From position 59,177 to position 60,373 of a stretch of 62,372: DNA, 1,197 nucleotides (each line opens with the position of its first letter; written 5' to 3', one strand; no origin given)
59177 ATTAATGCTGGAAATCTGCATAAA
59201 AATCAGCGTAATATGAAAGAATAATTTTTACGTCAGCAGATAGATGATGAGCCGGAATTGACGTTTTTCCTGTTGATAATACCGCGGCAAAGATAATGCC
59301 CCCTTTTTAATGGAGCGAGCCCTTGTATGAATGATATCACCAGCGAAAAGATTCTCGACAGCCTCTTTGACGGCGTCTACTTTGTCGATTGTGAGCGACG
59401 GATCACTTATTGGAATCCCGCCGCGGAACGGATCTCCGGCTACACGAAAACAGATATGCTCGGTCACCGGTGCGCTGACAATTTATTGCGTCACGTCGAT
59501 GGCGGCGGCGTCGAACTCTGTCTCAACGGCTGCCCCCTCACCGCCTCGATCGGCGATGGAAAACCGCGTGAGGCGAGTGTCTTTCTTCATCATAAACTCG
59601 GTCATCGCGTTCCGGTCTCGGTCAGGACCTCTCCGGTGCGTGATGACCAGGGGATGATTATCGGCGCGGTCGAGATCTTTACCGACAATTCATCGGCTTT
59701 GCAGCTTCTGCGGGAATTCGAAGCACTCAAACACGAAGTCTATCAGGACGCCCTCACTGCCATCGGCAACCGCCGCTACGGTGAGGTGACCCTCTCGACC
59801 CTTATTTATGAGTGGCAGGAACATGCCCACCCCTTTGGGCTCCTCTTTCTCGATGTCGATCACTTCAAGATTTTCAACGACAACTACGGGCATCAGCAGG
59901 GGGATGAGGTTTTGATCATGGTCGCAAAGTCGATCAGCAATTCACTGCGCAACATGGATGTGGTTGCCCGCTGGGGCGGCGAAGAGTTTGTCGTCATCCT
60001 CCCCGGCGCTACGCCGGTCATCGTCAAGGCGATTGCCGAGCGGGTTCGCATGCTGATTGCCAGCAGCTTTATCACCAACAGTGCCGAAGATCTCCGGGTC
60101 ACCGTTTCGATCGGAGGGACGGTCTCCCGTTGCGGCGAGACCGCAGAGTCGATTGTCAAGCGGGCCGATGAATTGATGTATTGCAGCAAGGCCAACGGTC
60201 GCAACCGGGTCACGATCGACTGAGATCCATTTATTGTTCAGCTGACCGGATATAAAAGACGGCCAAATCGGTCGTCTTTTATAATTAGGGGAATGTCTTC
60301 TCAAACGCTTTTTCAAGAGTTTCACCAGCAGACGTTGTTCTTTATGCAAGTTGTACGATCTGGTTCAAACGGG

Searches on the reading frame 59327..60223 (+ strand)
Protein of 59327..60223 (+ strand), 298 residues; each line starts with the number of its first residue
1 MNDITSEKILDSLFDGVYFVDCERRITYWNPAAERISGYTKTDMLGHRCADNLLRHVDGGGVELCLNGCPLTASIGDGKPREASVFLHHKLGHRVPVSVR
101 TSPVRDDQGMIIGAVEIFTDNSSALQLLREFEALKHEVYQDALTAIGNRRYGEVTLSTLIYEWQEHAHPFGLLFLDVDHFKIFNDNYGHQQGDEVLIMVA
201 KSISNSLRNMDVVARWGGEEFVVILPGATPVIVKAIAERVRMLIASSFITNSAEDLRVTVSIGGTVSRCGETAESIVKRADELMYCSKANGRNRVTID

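Call 31: search_protein_families(library=pfam, proteins=[window:59327-60223:+], max_evalue=0.0001)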
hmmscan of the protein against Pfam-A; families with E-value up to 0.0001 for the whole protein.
window:59327-60223:+ (298 aa): 6 families
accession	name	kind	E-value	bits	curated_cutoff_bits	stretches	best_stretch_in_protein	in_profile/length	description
PF00990.26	GGDEF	-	4.2e-46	157.1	23.8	1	139-294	2-161/161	Diguanylate cyclase, GGDEF domain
PF08448.16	PAS_4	-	3.8e-12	46.8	23.1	1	10-120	1-104/110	PAS fold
PF13426.13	PAS_9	-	2.5e-11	44.2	27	1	16-122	3-102/103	PAS domain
PF00989.32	PAS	-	6.5e-09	36.2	22.6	1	8-115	5-107/113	PAS fold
PF13188.13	PAS_8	-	6.5e-06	26.3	21.8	1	8-57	5-50/65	PAS domain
PF13596.12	PAS_10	-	4.3e-05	24.5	22.1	0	96-120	80-104/106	PAS domain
